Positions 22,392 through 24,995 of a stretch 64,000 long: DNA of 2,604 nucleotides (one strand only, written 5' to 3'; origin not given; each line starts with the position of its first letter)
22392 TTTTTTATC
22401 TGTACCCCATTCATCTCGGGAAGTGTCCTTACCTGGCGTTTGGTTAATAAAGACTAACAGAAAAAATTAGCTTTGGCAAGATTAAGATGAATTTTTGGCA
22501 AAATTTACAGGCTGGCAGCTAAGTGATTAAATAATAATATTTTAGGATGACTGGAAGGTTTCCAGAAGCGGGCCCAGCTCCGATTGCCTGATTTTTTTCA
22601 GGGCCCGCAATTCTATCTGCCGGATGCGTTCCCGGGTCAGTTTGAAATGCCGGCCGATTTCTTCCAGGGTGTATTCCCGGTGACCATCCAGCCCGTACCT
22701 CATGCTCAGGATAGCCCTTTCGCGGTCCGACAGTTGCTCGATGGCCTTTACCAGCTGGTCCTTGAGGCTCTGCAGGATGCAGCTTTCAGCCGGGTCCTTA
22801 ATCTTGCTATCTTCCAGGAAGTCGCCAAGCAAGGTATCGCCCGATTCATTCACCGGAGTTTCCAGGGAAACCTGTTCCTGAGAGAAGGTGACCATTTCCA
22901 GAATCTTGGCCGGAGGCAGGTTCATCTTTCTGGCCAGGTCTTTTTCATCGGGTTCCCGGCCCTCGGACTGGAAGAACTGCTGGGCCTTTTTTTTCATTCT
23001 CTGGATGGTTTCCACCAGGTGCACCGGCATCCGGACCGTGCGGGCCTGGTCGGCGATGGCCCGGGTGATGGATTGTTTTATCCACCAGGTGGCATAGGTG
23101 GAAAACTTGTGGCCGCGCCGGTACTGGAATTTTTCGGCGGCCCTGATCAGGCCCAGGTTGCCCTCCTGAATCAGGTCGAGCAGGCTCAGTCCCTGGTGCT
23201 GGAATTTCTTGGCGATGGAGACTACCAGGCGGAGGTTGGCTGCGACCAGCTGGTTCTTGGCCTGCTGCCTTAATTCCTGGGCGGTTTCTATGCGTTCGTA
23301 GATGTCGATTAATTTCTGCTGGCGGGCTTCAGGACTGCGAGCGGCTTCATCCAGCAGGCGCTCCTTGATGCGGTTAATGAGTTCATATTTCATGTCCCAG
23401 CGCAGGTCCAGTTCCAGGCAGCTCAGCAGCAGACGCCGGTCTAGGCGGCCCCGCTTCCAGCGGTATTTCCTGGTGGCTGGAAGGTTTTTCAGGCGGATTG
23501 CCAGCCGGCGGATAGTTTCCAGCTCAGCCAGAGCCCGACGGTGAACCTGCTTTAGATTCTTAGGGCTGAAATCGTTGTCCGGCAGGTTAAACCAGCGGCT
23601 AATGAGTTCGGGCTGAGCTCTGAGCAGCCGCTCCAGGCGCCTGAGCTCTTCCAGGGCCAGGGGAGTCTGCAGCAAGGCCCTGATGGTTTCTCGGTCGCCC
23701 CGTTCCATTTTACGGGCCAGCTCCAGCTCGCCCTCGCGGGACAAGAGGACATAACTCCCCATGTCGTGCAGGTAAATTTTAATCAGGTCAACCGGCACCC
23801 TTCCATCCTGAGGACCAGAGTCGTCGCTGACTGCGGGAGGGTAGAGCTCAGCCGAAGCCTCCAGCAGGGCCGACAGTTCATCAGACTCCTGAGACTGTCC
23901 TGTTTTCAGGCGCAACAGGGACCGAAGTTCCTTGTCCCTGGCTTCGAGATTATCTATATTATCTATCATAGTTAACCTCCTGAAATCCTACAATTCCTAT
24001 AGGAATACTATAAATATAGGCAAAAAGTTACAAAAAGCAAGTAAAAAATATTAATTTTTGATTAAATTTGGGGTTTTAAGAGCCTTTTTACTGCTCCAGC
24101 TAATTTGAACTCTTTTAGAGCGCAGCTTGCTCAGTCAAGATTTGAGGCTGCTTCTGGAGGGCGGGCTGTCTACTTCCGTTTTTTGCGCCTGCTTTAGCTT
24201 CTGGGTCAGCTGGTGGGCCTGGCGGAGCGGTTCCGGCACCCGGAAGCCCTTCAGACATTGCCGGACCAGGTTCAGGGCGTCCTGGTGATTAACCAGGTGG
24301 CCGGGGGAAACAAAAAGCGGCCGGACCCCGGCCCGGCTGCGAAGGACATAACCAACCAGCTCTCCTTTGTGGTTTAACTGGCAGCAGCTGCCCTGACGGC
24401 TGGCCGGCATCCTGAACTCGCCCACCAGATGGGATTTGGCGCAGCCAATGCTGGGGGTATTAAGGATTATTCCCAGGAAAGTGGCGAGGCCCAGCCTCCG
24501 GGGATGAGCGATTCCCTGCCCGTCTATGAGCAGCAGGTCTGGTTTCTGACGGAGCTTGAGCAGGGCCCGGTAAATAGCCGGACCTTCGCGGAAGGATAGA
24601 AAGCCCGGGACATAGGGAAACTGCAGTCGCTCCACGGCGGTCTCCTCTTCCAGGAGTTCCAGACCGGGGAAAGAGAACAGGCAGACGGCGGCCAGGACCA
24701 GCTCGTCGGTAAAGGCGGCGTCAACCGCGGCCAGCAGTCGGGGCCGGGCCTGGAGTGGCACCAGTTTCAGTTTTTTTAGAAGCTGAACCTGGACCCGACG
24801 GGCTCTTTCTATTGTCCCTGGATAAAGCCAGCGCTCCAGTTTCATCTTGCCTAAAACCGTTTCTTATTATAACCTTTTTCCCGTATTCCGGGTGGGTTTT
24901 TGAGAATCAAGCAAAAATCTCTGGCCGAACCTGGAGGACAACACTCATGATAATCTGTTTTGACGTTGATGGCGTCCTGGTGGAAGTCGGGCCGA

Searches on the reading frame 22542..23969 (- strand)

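Call 57: search_protein_families(library=pfam, proteins=[window:22542-23969:-], max_evalue=0.00001)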
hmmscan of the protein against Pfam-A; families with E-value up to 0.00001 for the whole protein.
window:22542-23969:- (475 aa): 4 families
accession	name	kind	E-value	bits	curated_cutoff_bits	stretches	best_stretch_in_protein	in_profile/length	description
PF04542.20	Sigma70_r2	-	1e-21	76.9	24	1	241-311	1-71/71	Sigma-70 region 2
PF04539.22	Sigma70_r3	-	1.6e-17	63.8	25.3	1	320-396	1-77/78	Sigma-70 region 3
PF04545.22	Sigma70_r4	-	7.4e-17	61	24.1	1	409-462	1-50/50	Sigma-70, region 4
PF00140.25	Sigma70_r1_2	-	6.3e-11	42.5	22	1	61-93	1-33/34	Sigma-70 factor, region 1.2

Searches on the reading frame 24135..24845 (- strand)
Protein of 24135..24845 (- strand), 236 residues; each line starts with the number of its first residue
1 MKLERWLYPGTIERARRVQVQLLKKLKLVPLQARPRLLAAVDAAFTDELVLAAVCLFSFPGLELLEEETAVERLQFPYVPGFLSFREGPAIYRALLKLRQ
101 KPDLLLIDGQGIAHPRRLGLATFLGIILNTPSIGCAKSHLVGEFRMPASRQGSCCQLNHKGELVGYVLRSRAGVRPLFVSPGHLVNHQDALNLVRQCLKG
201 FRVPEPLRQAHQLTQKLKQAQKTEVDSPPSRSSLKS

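Call 57: search_protein_families(library=pfam, proteins=[window:24135-24845:-], max_evalue=0.00001)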
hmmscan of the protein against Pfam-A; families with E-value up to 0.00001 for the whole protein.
window:24135-24845:- (236 aa): 1 family
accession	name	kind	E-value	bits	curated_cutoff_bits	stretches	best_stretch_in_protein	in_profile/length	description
PF04493.20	Endonuclease_5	-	2.3e-68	230.2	23.4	1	22-212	3-198/198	Endonuclease V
